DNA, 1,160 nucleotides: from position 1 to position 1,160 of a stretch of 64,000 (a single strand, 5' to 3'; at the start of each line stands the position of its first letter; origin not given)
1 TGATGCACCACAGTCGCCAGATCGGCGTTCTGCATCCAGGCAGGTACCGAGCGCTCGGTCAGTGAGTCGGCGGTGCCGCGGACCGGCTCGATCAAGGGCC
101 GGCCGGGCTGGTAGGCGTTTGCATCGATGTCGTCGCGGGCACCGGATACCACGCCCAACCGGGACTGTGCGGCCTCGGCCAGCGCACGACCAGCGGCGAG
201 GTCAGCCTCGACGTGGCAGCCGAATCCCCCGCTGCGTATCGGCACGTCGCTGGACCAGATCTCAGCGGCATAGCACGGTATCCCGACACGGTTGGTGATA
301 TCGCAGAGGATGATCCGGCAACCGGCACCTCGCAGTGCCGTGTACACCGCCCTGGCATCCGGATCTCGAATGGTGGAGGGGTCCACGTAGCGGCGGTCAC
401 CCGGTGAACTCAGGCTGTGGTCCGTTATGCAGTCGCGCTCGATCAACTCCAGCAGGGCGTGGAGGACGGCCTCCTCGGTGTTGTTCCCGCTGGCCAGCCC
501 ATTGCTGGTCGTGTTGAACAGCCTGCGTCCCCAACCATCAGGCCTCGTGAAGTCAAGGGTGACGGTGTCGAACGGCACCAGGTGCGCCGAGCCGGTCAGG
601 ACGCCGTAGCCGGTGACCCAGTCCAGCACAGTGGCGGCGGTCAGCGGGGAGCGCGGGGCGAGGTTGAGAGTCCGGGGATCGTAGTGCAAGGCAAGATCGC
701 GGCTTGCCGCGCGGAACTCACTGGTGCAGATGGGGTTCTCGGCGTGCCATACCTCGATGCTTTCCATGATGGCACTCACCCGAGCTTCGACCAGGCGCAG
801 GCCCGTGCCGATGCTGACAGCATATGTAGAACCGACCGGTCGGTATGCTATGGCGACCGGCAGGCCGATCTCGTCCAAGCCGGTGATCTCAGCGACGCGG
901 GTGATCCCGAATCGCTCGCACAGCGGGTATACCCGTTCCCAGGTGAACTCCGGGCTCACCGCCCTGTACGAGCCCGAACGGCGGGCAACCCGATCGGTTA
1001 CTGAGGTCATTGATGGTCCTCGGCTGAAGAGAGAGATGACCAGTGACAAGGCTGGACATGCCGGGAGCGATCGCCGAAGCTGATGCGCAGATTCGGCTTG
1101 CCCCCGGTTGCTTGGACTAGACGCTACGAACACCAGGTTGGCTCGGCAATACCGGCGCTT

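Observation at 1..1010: Hidden second YcaO (TfuA-associated type) divergent from the azole RiPP operon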

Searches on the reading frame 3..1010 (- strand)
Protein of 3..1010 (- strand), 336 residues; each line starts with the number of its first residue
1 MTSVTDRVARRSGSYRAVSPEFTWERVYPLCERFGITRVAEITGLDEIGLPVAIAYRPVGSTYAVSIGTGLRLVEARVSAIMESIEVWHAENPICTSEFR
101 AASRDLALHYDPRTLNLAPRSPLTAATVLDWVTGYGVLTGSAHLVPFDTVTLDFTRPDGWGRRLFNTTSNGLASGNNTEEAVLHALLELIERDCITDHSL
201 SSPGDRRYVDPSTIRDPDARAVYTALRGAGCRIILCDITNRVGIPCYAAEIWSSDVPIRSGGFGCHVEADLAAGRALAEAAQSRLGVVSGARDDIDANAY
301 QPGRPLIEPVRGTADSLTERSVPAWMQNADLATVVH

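Call 5: search_protein_families(library=pfam, proteins=[window:3-1010:-], max_evalue=0.01)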
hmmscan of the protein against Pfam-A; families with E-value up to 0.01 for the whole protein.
window:3-1010:- (336 aa): 1 family
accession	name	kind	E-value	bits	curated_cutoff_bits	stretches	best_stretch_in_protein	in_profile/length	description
PF02624.21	YcaO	-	1.9e-54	185.7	25.7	1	68-298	2-245/325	YcaO cyclodehydratase, ATP-ad Mg2+-binding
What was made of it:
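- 1..1010 (-): ycaO, a standalone TfuA-associated type. The window holds codons 1-336 of about 391; the rest lies left of the window. Pfam PF02624 E 1.9e-54 (call 5).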

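Call 6: search_protein_families(library=ncbifam, proteins=[window:3-1010:-], max_evalue=0.01)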
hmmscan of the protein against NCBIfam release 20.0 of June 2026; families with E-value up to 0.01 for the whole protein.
window:3-1010:- (336 aa): 4 families
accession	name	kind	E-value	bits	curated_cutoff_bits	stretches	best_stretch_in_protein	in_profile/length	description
TIGR03266.1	methan_mark_1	equivalog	1.4e-53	182.2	365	1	15-297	2-282/376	YcaO-related McrA-glycine thioamidation protein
TIGR00702.1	TIGR00702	domain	1.8e-53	181.9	75.65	1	18-299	1-284/377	YcaO-type kinase domain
TIGR03604.1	TOMM_cyclo_SagD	subfamily_domain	2e-27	96.1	219.25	1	68-294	1-239/377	thiazole/oxazole-forming peptide maturase, SagD family component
NF040716.1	YcaO_for_S12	equivalog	0.003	16.1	700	1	168-284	176-292/571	30S ribosomal protein S12 methylthiotransferase accessory factor YcaO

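Call 7: find_homologous_proteins(query=window:3-1010:-, max_evalue=1e-10)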
Query window:3-1010:- (336 aa): 2485 proteins with E <= 1e-10 among 8000 candidates; the best 120 are listed.
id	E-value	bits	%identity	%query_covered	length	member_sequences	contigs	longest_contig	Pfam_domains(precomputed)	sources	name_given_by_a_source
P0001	1.4e-211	720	100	95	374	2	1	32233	PF02624.22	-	-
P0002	4.0e-117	409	81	68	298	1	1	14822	PF02624.22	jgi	jgi:YcaO-like protein with predicted kinase domain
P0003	4.6e-114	399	59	98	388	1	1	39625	PF02624.22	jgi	jgi:YcaO-like protein with predicted kinase domain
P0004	7.3e-113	395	56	99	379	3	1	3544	PF02624.22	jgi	jgi:YcaO-like protein with predicted kinase domain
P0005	1.3e-112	394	54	99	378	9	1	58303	PF02624.22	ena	-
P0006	1.4e-112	394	60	91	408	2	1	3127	PF02624.22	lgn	-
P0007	6.1e-112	392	60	90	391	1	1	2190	PF02624.22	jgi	jgi:YcaO-like protein with predicted kinase domain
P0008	1.1e-111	391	61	90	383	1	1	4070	PF02624.22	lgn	-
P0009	1.5e-111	391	58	90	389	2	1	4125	PF02624.22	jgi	jgi:YcaO-like protein with predicted kinase domain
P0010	1.5e-111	391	59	91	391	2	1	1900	PF02624.22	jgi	jgi:YcaO-like protein with predicted kinase domain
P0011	2.5e-111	390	61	93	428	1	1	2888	PF02624.22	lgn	-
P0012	3.1e-111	390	59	92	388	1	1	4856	PF02624.22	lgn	-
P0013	5.3e-111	389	60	90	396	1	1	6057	PF02624.22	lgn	-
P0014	3.3e-110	386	60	92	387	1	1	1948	PF02624.22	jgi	jgi:ribosomal protein S12 methylthiotransferase accessory factor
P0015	5.1e-110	386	55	99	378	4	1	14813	PF02624.22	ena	-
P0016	7.7e-110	385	59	90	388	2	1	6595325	PF02624.22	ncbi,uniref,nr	ncbi:YcaO-like family protein [Solwaraspora sp. WMMD937]|uniref:YcaO-like family protein n=1 Tax=Sol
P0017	1.3e-109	384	59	90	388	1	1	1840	PF02624.22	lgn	-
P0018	1.4e-109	384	58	90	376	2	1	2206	PF02624.22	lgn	-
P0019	1.6e-109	384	59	91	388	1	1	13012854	PF02624.22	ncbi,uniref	ncbi:YcaO-like family protein [Dactylosporangium sp. CA-092794]|uniref:YcaO-like family protein n=1 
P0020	2.0e-109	384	55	99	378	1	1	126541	PF02624.22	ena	-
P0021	1.1e-108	381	54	99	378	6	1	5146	PF02624.22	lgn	-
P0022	2.5e-108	380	55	99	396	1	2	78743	PF02624.22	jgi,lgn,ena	-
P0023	3.2e-108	380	58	91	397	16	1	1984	PF02624.22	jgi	jgi:YcaO-like protein with predicted kinase domain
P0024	3.9e-108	380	54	99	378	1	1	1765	PF02624.22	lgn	-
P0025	8.9e-108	378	55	99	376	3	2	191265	PF02624.22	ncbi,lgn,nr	ncbi:MAG TPA: YcaO-like family protein [Trebonia sp.]|nr:YcaO-like family protein [Trebonia sp.]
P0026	9.5e-108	378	54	99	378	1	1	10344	PF02624.22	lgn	-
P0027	1.3e-107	378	58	89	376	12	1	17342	PF02624.22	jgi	jgi:YcaO-like protein with predicted kinase domain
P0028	1.4e-107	378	53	99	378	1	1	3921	PF02624.22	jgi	jgi:ribosomal protein S12 methylthiotransferase accessory factor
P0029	1.6e-107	378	58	89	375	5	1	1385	PF02624.22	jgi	jgi:ribosomal protein S12 methylthiotransferase accessory factor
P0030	2.6e-107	377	52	99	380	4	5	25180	PF02624.22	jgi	jgi:YcaO-like protein with predicted kinase domain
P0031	3.0e-107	377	55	99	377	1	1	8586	PF02624.22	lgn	-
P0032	3.0e-107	377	54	99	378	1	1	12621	PF02624.22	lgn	-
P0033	1.5e-106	374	54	98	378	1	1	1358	PF02624.22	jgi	jgi:YcaO-like protein with predicted kinase domain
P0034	3.3e-106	373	59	88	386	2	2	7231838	PF02624.22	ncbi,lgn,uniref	ncbi:YcaO-like family protein [Micromonospora sp. NBC_00421]|uniref:YcaO-like family protein n=1 Tax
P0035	7.7e-106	372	55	99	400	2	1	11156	PF02624.22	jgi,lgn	jgi:YcaO-like protein with predicted kinase domain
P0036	7.9e-106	372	54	97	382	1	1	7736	PF02624.22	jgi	jgi:YcaO-like protein with predicted kinase domain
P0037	9.3e-106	372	57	89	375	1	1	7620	PF02624.22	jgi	jgi:YcaO-like protein with predicted kinase domain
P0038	9.7e-106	372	58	88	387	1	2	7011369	PF02624.22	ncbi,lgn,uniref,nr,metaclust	ncbi:YcaO-like family protein [Micromonospora rifamycinica]|uniref:Ribosomal protein S12 methylthiot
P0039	1.2e-105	371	55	100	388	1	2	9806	PF02624.22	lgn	-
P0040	1.2e-105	371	55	98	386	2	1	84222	PF02624.22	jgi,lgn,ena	-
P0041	1.3e-105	371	57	88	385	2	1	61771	PF02624.22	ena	-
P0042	1.3e-105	371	58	89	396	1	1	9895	PF02624.22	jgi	jgi:YcaO-like protein with predicted kinase domain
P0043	1.4e-105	371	54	98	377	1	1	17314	PF02624.22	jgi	jgi:ribosomal protein S12 methylthiotransferase accessory factor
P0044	1.8e-105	371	53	99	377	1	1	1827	PF02624.22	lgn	-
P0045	2.4e-105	370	58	91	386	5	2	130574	PF02624.22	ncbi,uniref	ncbi:YcaO-like family protein [Micromonospora rifamycinica]|uniref:YcaO-like family protein n=1 Tax=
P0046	3.0e-105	370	58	91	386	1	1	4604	PF02624.22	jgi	jgi:ribosomal protein S12 methylthiotransferase accessory factor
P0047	3.1e-105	370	57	89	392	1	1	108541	PF02624.22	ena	-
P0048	3.8e-105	370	56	89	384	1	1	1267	PF02624.22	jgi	jgi:ribosomal protein S12 methylthiotransferase accessory factor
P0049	6.7e-105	369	56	99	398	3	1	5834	PF02624.22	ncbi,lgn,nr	ncbi:MAG TPA: YcaO-like family protein [Streptosporangiaceae bacterium]|nr:YcaO-like family protein 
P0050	8.2e-105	369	57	89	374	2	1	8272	PF02624.22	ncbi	ncbi:MAG: YcaO-like family protein [Trebonia sp.]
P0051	1.9e-104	367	57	99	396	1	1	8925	PF02624.22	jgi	jgi:YcaO-like protein with predicted kinase domain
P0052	3.2e-104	367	59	89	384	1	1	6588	PF02624.22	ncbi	ncbi:MAG: YcaO-like family protein [Trebonia sp.]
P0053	3.7e-104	367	59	86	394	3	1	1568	PF02624.22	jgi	jgi:ribosomal protein S12 methylthiotransferase accessory factor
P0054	4.1e-104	366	61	88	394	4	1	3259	PF02624.22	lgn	-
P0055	4.2e-104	366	59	88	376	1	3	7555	PF02624.22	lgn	-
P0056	4.8e-104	366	57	91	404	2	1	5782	PF02624.22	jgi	jgi:YcaO-like protein with predicted kinase domain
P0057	6.2e-104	366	53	99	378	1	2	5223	PF02624.22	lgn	-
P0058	6.2e-104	366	57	89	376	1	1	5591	PF02624.22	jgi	jgi:YcaO-like protein with predicted kinase domain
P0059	7.0e-104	366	55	98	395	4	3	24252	PF02624.22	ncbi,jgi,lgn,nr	ncbi:MAG TPA: YcaO-like family protein [Streptosporangiaceae bacterium]|jgi:ribosomal protein S12 me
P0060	9.0e-104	365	53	99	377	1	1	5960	PF02624.22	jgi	jgi:YcaO-like protein with predicted kinase domain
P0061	1.1e-103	365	59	88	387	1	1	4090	PF02624.22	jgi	jgi:YcaO-like protein with predicted kinase domain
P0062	1.2e-103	365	53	99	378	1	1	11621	PF02624.22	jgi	jgi:YcaO-like protein with predicted kinase domain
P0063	1.4e-103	365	55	99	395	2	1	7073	PF02624.22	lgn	-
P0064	2.2e-103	364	56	87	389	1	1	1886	PF02624.22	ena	-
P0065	3.0e-103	364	56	88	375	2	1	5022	PF02624.22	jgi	jgi:ribosomal protein S12 methylthiotransferase accessory factor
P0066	3.2e-103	363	52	99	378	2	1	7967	PF02624.22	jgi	jgi:ribosomal protein S12 methylthiotransferase accessory factor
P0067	3.8e-103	363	57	88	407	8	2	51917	PF02624.22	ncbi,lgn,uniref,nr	ncbi:YcaO-like family protein [Actinoplanes xinjiangensis]|uniref:Ribosomal protein S12 methylthiotr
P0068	6.0e-103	363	57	92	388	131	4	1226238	PF02624.22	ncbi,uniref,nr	ncbi:YcaO-like family protein [Micromonospora parva]|uniref:YcaO-like family protein n=1 Tax=Micromo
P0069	6.2e-103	363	52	99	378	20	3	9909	PF02624.22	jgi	jgi:YcaO-like protein with predicted kinase domain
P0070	7.8e-103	362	52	98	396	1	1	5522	PF02624.22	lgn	-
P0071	1.1e-102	362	59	88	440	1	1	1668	PF02624.22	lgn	-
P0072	1.3e-102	361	56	89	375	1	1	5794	PF02624.22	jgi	jgi:YcaO-like protein with predicted kinase domain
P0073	1.3e-102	361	58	88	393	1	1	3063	PF02624.22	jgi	jgi:ribosomal protein S12 methylthiotransferase accessory factor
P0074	1.5e-102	361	56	89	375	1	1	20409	PF02624.22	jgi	jgi:YcaO-like protein with predicted kinase domain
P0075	2.1e-102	361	52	99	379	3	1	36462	PF02624.22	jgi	jgi:ribosomal protein S12 methylthiotransferase accessory factor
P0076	4.0e-102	360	56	89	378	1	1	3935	PF02624.22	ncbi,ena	-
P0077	5.4e-102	359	57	88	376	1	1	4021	PF02624.22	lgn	-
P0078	8.7e-102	359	56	89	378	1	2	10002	PF02624.22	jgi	jgi:ribosomal protein S12 methylthiotransferase accessory factor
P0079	2.6e-101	357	54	98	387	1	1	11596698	PF02624.22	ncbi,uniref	ncbi:YcaO-like family protein [Actinoplanes sp. HUAS TT8]|uniref:YcaO-like family protein n=1 Tax=Ac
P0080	3.0e-101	357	55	98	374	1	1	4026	PF02624.22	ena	-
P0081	4.5e-101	356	55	91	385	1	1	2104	PF02624.22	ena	-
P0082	5.5e-101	356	56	92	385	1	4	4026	PF02624.22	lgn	-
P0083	6.6e-101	356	59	88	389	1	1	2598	PF02624.22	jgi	jgi:YcaO-like protein with predicted kinase domain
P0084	7.8e-101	356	55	99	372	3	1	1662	PF02624.22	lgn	-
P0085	1.3e-100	355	55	92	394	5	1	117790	PF02624.22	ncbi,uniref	ncbi:YcaO-like family protein [Actinoplanes sp. NPDC026670]|uniref:YcaO-like family protein n=1 Tax=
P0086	1.5e-100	355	52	99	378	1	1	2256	PF02624.22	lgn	-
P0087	3.0e-100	354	54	98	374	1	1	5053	PF02624.22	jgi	jgi:ribosomal protein S12 methylthiotransferase accessory factor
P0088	4.4e-100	353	54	92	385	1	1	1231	PF02624.22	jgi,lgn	jgi:ribosomal protein S12 methylthiotransferase accessory factor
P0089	7.3e-100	352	57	89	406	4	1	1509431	PF02624.22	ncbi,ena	-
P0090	1.6e-99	351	54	89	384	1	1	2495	PF02624.22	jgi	jgi:YcaO-like protein with predicted kinase domain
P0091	2.0e-99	351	55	92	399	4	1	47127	PF02624.22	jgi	jgi:ribosomal protein S12 methylthiotransferase accessory factor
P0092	2.0e-99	351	57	90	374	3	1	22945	PF02624.22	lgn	-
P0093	7.3e-99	349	52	98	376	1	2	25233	PF02624.22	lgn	-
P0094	7.4e-99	349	56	90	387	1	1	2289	PF02624.22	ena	-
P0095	1.2e-98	348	58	81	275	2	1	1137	PF02624.22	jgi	jgi:YcaO-like protein with predicted kinase domain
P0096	2.7e-98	347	56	89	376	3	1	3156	PF02624.22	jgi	jgi:ribosomal protein S12 methylthiotransferase accessory factor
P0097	3.5e-98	347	53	98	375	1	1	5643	PF02624.22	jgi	jgi:YcaO-like protein with predicted kinase domain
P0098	6.8e-98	346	56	88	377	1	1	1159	PF02624.22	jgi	jgi:ribosomal protein S12 methylthiotransferase accessory factor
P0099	6.9e-98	346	55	88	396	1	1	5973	PF02624.22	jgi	jgi:ribosomal protein S12 methylthiotransferase accessory factor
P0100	1.1e-97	345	55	88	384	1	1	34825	PF02624.22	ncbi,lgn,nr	ncbi:MAG: Ribosomal protein methylthiotransferase accessory factor [Actinomycetia bacterium]|nr:Ribo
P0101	1.1e-97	345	55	90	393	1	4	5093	PF02624.22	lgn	-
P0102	2.4e-97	344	56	89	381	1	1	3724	PF02624.22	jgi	jgi:YcaO-like protein with predicted kinase domain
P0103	4.5e-97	343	53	88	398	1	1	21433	PF02624.22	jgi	jgi:YcaO-like protein with predicted kinase domain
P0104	7.1e-97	343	54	90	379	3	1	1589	PF02624.22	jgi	jgi:YcaO-like protein with predicted kinase domain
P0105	8.7e-97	342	52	98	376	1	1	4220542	PF02624.22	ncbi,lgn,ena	-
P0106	1.5e-96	342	51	99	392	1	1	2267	PF02624.22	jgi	jgi:ribosomal protein S12 methylthiotransferase accessory factor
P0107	3.0e-96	341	54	90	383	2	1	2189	PF02624.22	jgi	jgi:YcaO-like protein with predicted kinase domain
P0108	4.2e-96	340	52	98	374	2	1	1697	PF02624.22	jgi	jgi:YcaO-like protein with predicted kinase domain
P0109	6.2e-96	340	53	98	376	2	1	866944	PF02624.22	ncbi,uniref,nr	ncbi:YcaO-like family protein [Actinoallomurus iriomotensis]|uniref:YcaO domain-containing protein n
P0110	3.1e-95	337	52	98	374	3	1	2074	PF02624.22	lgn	-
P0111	1.4e-94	335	55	88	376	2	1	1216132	PF02624.22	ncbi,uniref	ncbi:YcaO-like family protein [Actinoallomurus liliacearum]|uniref:YcaO-like family protein n=1 Tax=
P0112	1.5e-94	335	56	88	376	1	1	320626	PF02624.22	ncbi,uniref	ncbi:YcaO-like family protein [Actinoallomurus sp. NPDC052274]|uniref:YcaO-like family protein n=1 T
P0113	2.0e-94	335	53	91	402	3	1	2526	PF02624.22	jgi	jgi:YcaO-like protein with predicted kinase domain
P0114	2.0e-93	331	54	90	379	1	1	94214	PF02624.22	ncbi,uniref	ncbi:YcaO-like family protein [Actinoplanes sp. NPDC049316]|uniref:YcaO-like family protein n=1 Tax=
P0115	2.6e-93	331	51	98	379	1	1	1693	PF02624.22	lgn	-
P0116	4.4e-93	330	54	91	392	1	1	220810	PF02624.22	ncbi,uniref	ncbi:YcaO-like family protein [Streptosporangium sp. NPDC000396]|uniref:YcaO-like family protein n=1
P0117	4.7e-93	330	53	90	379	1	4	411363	PF02624.22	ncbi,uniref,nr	ncbi:YcaO-like family protein [Winogradskya consettensis]|uniref:YcaO domain-containing protein n=2 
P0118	8.5e-93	329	52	98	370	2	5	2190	PF02624.22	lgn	-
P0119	1.1e-92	329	55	88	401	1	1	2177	PF02624.22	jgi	jgi:YcaO-like protein with predicted kinase domain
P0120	1.3e-90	322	55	81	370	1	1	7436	PF02624.22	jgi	jgi:ribosomal protein S12 methylthiotransferase accessory factor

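Call 9: find_encoding_contigs(protein=P0001, flank=10000, max_places=6)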
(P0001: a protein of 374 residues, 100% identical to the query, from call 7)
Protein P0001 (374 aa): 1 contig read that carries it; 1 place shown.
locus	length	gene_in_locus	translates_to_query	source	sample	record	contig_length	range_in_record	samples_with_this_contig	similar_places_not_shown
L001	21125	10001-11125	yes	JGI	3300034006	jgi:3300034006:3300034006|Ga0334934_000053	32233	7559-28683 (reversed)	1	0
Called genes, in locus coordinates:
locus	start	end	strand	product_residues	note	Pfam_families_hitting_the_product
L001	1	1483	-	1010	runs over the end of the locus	PF00664:ABC_membrane, PF00005:ABC_tran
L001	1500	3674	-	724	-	PF03412:Peptidase_C39, PF00664:ABC_membrane, PF00005:ABC_tran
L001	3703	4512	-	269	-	PF25964:BSH_ALG44 (faint)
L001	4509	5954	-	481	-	PF22767:ThcOx (weak), PF00881:Nitroreductase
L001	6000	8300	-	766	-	PF02624:YcaO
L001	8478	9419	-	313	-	PF26366:DUF8094 (weak)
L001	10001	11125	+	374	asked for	PF02624:YcaO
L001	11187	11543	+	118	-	-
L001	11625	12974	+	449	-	PF07812:TfuA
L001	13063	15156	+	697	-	PF02310:B12-binding (weak), PF04055:Radical_SAM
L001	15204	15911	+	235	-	PF01903:CbiX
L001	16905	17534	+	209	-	PF18765:Polbeta (faint)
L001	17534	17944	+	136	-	-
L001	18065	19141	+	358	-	PF00005:ABC_tran, PF13304:AAA_21 (faint), PF08402:TOBE_2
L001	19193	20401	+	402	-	PF01547:SBP_bac_1, PF13531:SBP_bac_11 (weak), PF13416:SBP_bac_8, PF13343:SBP_bac_6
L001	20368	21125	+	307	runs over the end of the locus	PF00528:BPD_transp_1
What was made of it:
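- Checked: The quoted 1.65 kb distance to the C-D enzyme matches the annotated start of that gene at window 2660 (call 9).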

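Call 15: search_protein_families(library=ncbifam, proteins=[P0001, L001:11187-11543:+, L001:11625-12974:+, L001:13063-15156:+, L001:15204-15911:+, L001:16905-17534:+, L001:17534-17944:+], max_evalue=0.01)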
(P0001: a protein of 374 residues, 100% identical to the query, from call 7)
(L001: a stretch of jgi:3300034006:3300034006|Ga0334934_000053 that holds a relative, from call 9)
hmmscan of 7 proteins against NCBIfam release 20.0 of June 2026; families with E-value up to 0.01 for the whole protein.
P0001 (374 aa): 4 families
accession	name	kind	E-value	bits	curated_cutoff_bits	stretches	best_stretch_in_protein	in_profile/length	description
TIGR00702.1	TIGR00702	domain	4.4e-55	187.3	75.65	1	1-359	1-368/377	YcaO-type kinase domain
TIGR03266.1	methan_mark_1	equivalog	2.7e-53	181.3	365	1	2-280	6-282/376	YcaO-related McrA-glycine thioamidation protein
TIGR03604.1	TOMM_cyclo_SagD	subfamily_domain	2.9e-29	102.2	219.25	1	51-356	1-337/377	thiazole/oxazole-forming peptide maturase, SagD family component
NF040716.1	YcaO_for_S12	equivalog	0.0036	15.8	700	1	151-267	176-292/571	30S ribosomal protein S12 methylthiotransferase accessory factor YcaO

L001:11187-11543:+ (118 aa): 1 family
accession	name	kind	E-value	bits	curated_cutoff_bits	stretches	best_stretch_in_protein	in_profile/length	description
TIGR03793.1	leader_NHLP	domain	0.006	16.4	50.9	0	77-108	49-77/77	NHLP leader peptide family RiPP precursor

L001:11625-12974:+ (449 aa): 1 family
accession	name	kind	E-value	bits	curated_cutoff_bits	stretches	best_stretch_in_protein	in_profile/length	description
NF033432.0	ThioGly_TfuA_rel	equivalog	1.1e-56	191.5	235.2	1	6-210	4-206/211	TfuA-related McrA-glycine thioamidation protein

L001:13063-15156:+ (697 aa): 16 families
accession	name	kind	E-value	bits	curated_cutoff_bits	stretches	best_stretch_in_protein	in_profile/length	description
TIGR04479.1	bcpD_PhpK_rSAM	subfamily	5.3e-23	81.2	600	1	152-463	100-407/504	PhpK family radical SAM P-methyltransferase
TIGR03975.1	rSAM_ocin_1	subfamily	5.2e-19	68.2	281.85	1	155-498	121-463/606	RiPP maturation radical SAM C-methyltransferase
TIGR03471.1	HpnJ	equivalog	1.4e-11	43.9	577.6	1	296-461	198-361/472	hopanoid biosynthesis associated radical SAM protein HpnJ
TIGR04072.2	rSAM_ladder_B12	equivalog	9.4e-10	37.7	360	1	221-451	120-335/443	lipid biosynthesis B12-binding/radical SAM protein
TIGR04385.1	B12_rSAM_cofa1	equivalog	1.9e-09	37.3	450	1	163-453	72-352/438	B12 lower ligand biosynthesis radical SAM protein BzaD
NF050148.1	rSAM_ApyD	equivalog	1.6e-08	33.5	750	1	164-462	76-363/645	RiPP biosynthesis radical SAM protein ApyD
TIGR04367.1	HpnR_B12_rSAM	equivalog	6.2e-08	31.6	650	1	158-382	56-269/490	hopanoid C-3 methylase HpnR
TIGR02026.1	BchE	equivalog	4.5e-07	29.1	481.35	1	150-437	51-337/497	magnesium-protoporphyrin IX monomethyl ester anaerobic oxidative cyclase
TIGR04295.1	B12_rSAM_oligo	hypoth_equivalog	1.9e-06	26.9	400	1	301-419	206-315/422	TIGR04295 family B12-binding domain-containing radical SAM protein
TIGR04013.1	B12_SAM_MJ_1487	hypoth_equivalog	4.8e-06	25.7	251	0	194-313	72-168/382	TIGR04013 family B12-binding domain/radical SAM domain-containing protein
NF038361.1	rSAM_Sden_1168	equivalog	1.1e-05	24.2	575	1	159-313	137-299/560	Sden_1168 family B12-binding radical SAM P-methyltransferase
TIGR04014.1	B12_SAM_MJ_0865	equivalog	2e-05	23.6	360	1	401-464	272-335/434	methyl-coenzyme M reductase glutamine C-methyltransferase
NF040546.1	rSAM_CUAEP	equivalog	3.9e-05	22.5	500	1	208-445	86-323/468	CUAEP/CCAEP-tail radical SAM (seleno)protein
NF033070.1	rSAM_AprD4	equivalog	0.00015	20.8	500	1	328-464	229-365/456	AprD4 family radical SAM diol-dehydratase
TIGR01210.1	TIGR01210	equivalog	0.00033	20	212.15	1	300-440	21-172/313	archaeosine biosynthesis radical SAM protein RaSEA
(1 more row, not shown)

L001:15204-15911:+ (235 aa): 4 families
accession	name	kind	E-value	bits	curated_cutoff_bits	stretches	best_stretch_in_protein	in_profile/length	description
NF033198.0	F430_CfbA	equivalog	5.5e-09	36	120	1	9-90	2-87/122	sirohydrochlorin nickelochelatase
NF002090.2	PRK00923.1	subfamily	5.7e-08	32.9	120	1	9-87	3-85/129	sirohydrochlorin nickelochelatase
NF002671.0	PRK02395.1-3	equivalog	9.5e-07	28.4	258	1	9-89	136-217/262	hypothetical protein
NF002672.0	PRK02395.1-4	subfamily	6.7e-05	21.8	435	0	8-92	152-237/486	hypothetical protein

L001:16905-17534:+ (209 aa): 3 families
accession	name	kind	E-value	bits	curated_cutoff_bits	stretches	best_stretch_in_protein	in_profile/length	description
NF047752.1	MntA_antitoxin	equivalog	8.4e-06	25.6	60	1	105-151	5-52/106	type VII toxin-antitoxin system MntA family adenylyltransferase antitoxin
NF051895.1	anti_phage_HalB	equivalog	3.3e-05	23.6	190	1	111-134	3-26/211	anti-phage Hailong system nucleotidyltransferase HalB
NF001265.0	PRK00227.1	equivalog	0.0016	16.6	799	1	86-140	5-60/693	[protein-PII] uridylyltransferase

L001:17534-17944:+ (136 aa): 0 families
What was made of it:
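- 1..1010 (-): The full-length protein P0001 scores 187 bits on TIGR00702, 181 on TIGR03266 and 102 on the SagD model TIGR03604 (call 15).
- On TfuA-associated (thioamide-forming) YcaO: TIGR03266 scores 181 bits against 102 for TIGR03604 (call 15).
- On McrA-glycine thioamidation YcaO (NCBIfam TIGR03266 equivalog): 181-182 bits against a cut-off of 365 (calls 6, 15).
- It scores 181 bits on the McrA-thioamidation YcaO model against 102 bits on the SagD model (call 15). The best curated model hit is the McrA-type YcaO (call 15).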
